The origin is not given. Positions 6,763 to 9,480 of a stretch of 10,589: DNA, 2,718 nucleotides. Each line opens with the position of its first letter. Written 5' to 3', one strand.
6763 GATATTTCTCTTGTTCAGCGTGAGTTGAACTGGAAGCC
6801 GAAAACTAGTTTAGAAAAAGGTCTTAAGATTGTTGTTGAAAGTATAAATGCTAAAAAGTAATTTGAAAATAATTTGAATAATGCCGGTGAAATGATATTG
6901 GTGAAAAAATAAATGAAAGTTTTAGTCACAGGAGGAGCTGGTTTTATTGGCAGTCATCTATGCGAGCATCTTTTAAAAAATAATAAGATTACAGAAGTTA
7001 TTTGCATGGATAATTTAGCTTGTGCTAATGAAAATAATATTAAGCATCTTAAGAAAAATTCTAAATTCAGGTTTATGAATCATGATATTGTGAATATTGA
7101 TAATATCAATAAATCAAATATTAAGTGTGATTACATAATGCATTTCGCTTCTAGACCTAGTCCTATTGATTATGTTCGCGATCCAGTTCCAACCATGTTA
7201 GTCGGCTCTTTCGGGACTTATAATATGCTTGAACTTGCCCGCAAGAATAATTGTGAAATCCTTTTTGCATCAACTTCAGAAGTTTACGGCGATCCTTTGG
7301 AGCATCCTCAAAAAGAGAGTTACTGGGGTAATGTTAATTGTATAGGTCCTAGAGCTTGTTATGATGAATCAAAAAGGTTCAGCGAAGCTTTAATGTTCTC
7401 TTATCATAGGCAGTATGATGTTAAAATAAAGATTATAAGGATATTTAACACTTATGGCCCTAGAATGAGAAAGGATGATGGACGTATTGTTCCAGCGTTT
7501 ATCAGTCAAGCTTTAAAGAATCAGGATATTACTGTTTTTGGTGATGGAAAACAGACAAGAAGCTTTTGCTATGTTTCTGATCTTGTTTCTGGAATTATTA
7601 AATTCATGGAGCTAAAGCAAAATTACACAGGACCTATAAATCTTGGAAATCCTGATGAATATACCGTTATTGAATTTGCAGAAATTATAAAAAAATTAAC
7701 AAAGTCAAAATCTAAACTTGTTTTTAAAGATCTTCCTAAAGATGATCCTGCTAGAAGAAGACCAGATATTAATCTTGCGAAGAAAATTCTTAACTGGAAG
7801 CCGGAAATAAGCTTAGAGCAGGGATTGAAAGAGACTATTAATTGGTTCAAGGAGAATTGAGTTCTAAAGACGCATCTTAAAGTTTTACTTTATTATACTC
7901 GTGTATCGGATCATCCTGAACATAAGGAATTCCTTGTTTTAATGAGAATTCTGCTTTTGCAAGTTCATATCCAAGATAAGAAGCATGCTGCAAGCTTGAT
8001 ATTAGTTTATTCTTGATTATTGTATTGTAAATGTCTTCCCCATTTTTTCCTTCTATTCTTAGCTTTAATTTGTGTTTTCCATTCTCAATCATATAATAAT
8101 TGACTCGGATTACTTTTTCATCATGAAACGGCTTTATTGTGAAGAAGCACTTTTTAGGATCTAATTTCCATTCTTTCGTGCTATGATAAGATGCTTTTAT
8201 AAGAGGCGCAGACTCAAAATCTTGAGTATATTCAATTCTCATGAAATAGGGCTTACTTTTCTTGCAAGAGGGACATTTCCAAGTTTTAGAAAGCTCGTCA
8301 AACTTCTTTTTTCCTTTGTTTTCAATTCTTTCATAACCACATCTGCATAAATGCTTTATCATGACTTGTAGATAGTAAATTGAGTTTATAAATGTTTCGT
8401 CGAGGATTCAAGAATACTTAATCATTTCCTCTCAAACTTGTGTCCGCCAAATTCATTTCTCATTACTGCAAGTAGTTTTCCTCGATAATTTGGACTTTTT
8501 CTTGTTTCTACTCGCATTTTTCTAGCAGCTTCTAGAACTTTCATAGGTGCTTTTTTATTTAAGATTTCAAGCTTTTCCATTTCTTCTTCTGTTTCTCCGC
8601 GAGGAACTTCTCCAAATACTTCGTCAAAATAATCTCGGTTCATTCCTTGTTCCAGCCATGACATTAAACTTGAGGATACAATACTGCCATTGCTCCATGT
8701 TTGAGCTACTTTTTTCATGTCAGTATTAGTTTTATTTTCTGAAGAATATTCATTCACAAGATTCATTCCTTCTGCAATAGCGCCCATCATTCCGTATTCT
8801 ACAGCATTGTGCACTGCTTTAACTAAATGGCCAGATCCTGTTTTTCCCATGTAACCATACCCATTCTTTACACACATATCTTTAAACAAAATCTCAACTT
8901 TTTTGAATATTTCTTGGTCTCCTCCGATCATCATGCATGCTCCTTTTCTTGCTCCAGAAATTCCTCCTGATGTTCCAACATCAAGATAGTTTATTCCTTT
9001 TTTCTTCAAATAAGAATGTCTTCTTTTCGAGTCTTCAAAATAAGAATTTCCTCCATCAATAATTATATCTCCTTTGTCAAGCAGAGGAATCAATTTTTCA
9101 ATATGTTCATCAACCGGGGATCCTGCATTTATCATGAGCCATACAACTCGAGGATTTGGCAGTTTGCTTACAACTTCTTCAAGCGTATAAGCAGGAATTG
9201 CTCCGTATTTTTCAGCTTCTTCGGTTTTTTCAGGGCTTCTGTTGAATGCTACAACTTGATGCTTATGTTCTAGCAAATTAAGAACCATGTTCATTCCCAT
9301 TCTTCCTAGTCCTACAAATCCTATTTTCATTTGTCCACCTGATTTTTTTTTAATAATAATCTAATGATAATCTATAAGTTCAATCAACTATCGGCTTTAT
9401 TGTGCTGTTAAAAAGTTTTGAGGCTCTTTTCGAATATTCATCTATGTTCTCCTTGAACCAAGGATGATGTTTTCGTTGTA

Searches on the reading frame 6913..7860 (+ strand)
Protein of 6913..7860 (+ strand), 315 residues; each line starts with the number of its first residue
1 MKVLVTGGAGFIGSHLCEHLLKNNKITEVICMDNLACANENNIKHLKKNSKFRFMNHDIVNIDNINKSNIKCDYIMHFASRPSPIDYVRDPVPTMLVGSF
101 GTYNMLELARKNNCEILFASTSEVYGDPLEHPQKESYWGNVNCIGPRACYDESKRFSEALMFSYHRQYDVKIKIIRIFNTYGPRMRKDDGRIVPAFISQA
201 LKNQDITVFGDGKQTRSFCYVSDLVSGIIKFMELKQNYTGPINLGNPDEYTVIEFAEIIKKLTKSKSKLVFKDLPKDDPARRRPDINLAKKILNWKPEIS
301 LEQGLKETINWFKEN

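Call 39: search_protein_families(library=ncbifam, proteins=[window:6913-7860:+], max_evalue=0.00001)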
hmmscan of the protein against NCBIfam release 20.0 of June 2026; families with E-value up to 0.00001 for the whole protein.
window:6913-7860:+ (315 aa): 25 families
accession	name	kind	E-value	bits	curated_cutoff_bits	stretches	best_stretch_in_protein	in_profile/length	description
TIGR01181.1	dTDP_gluc_dehyt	equivalog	2.6e-51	174.6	365.1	1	2-315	1-314/321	dTDP-glucose 4,6-dehydratase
TIGR01179.1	galE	equivalog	8.8e-39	133.2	262.3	1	2-314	1-327/332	UDP-glucose 4-epimerase GalE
TIGR04180.1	EDH_00030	hypoth_equivalog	1.4e-38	132.7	475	1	3-298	1-295/297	NAD-dependent 4,6-dehydratase LegB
NF005998.1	PRK08125.1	equivalog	4.1e-36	124.6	777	1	2-312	317-649/649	bifunctional UDP-4-amino-4-deoxy-L-arabinose formyltransferase/UDP-glucuronic acid oxidase ArnA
NF008872.0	PRK11908.1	equivalog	1.3e-35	123.1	294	1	1-314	2-337/349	bifunctional UDP-4-keto-pentose/UDP-xylose synthase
NF007490.0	PRK10084.1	subfamily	1.5e-31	109.7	649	1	1-315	1-337/361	dTDP-glucose 4,6-dehydratase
NF011728.1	PRK15181.1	equivalog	5.3e-30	104.6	760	1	3-313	18-338/348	Vi polysaccharide biosynthesis UDP-N-acetylglucosaminuronic acid C-4 epimerase TviC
TIGR02197.1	heptose_epim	equivalog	3.3e-28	98.8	274.6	1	3-314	1-315/316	ADP-glyceromanno-heptose 6-epimerase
NF007582.0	PRK10217.1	equivalog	1.3e-25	90.3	698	1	2-314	3-333/355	dTDP-glucose 4,6-dehydratase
NF007956.0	PRK10675.1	subfamily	1.9e-22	79.8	394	1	1-312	1-329/338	UDP-glucose 4-epimerase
TIGR02622.1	CDP_4_6_dhtase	equivalog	6.4e-21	74.9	278.45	1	2-314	6-332/352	CDP-glucose 4,6-dehydratase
NF047922.1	GDPFucSynFcl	equivalog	9.9e-21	74.5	500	1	2-314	4-303/308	GDP-L-fucose synthase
NF043036.1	ErythonDh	equivalog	4.4e-13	49.1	325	1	1-176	1-175/321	D-erythronate dehydrogenase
TIGR01777.1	yfcH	hypoth_equivalog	2.6e-12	47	207.35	1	209-265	188-243/292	TIGR01777 family oxidoreductase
NF047837.1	UDPAcbARedWbcJ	equivalog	3.3e-12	46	500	1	149-271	102-223/372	UDP-2-acetamido-2,6-beta-L-arabino-hexul-4-ose reductase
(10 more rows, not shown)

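Call 40: search_solved_structures(query=window:6913-7860:+, max_evalue=1e-20)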
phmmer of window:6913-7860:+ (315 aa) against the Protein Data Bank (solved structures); distinct sequences matched with E-value up to 1e-20: 55.
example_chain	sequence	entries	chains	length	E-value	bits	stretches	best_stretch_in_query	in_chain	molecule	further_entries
4gll_A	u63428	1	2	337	5.3e-96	324.9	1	2-314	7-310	UDP-glucuronic acid decarboxylase 1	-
2b69_A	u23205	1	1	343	5.7e-96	324.8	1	2-314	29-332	UDP-glucuronate decarboxylase 1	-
4m55_A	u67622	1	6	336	2.6e-95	322.6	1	2-314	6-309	UDP-glucuronic acid decarboxylase 1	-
4lk3_A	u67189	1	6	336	3.6e-95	322.1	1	2-314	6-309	UDP-glucuronic acid decarboxylase 1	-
6zl6_A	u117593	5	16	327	6.1e-44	153.9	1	1-313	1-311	Epimerase domain-containing protein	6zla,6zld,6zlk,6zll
6zlj_A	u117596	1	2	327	2e-43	152.2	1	1-313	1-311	Epimerase domain-containing protein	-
8vr2_A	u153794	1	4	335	6.7e-41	143.9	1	2-315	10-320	NAD-dependent epimerase/dehydratase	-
2hun_A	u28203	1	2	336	2.7e-37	132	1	1-315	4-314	336aa long hypothetical dTDP-glucose 4,6-dehydratase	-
4zrm_A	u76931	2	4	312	2.6e-36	128.8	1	1-314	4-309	UDP-glucose 4-epimerase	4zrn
6pmh_A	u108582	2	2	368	2.9e-36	128.6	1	3-315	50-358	UDP-glucose 4-epimerase related protein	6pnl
6bi4_A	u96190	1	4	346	1.2e-35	126.6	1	1-315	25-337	dTDP-glucose 4,6-dehydratase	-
6bwl_A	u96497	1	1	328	1.3e-35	126.5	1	1-313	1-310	Pal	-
6dnt_A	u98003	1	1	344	2.6e-34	122.2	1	3-312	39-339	NAD-dependent epimerase/dehydratase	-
8rdg_A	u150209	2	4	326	4.3e-34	121.5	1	1-310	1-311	SDR family NAD(P)-dependent oxidoreductase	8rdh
8rdi_A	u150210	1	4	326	1.5e-33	119.7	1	1-310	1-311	SDR family NAD(P)-dependent oxidoreductase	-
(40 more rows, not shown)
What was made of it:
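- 6913..7860 (+): UDP-glucuronate decarboxylase (UDP-xylose synthase). Hits human UXS1 at E=5e-96 (call 40).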

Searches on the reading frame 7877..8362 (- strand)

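Call 39: search_protein_families(library=ncbifam, proteins=[window:7877-8362:-], max_evalue=0.00001)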
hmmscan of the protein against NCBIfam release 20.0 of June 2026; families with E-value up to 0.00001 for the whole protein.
window:7877-8362:- (161 aa): 2 families
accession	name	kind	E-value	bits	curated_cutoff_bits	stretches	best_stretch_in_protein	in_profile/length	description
NF002128.0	PRK00964.1-6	equivalog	1.3e-17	64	568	1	65-151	287-369/390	tetrahydromethanopterin S-methyltransferase subunit A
TIGR00284.1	TIGR00284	hypoth_equivalog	2.4e-16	59.4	256.65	1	50-153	403-497/497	dihydropteroate synthase-like protein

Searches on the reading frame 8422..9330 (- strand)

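Call 39: search_protein_families(library=ncbifam, proteins=[window:8422-9330:-], max_evalue=0.00001)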
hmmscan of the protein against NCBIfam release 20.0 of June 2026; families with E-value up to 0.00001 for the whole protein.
window:8422-9330:- (302 aa): 10 families
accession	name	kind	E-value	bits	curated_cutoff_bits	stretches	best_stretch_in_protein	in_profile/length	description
NF007161.0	PRK09599.1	subfamily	2.3e-101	339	271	1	1-301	1-300/302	NADP-dependent phosphogluconate dehydrogenase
TIGR00872.1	gnd_rel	equivalog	3.5e-91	305.6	297.2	1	1-302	1-298/299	phosphogluconate dehydrogenase (NAD(+)-dependent, decarboxylating)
NF006765.0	PRK09287.1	equivalog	7.6e-67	226.2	413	1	2-219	5-229/476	NADP-dependent phosphogluconate dehydrogenase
TIGR00873.1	gnd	equivalog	7.7e-62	209.6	426.7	1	2-219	1-225/467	decarboxylating NADP(+)-dependent phosphogluconate dehydrogenase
NF008592.0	PRK11559.1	equivalog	3e-24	85.8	397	1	1-193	3-194/296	2-hydroxy-3-oxopropionate reductase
TIGR01692.1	HIBADH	equivalog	7.3e-24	84.6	291.6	1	5-207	1-202/288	3-hydroxyisobutyrate dehydrogenase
TIGR01505.1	tartro_sem_red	equivalog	1.2e-23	83.8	340.75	1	2-234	1-226/291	2-hydroxy-3-oxopropionate reductase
NF011633.0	PRK15059.1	equivalog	2.7e-16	59.6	451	1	1-223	1-215/292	2-hydroxy-3-oxopropionate reductase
NF043037.1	ThreonDh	equivalog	3.9e-15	56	350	1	2-193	4-195/297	L-threonate dehydrogenase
NF012005.0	PRK15461.1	equivalog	6.1e-11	42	348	1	2-191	3-191/298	sulfolactaldehyde 3-reductase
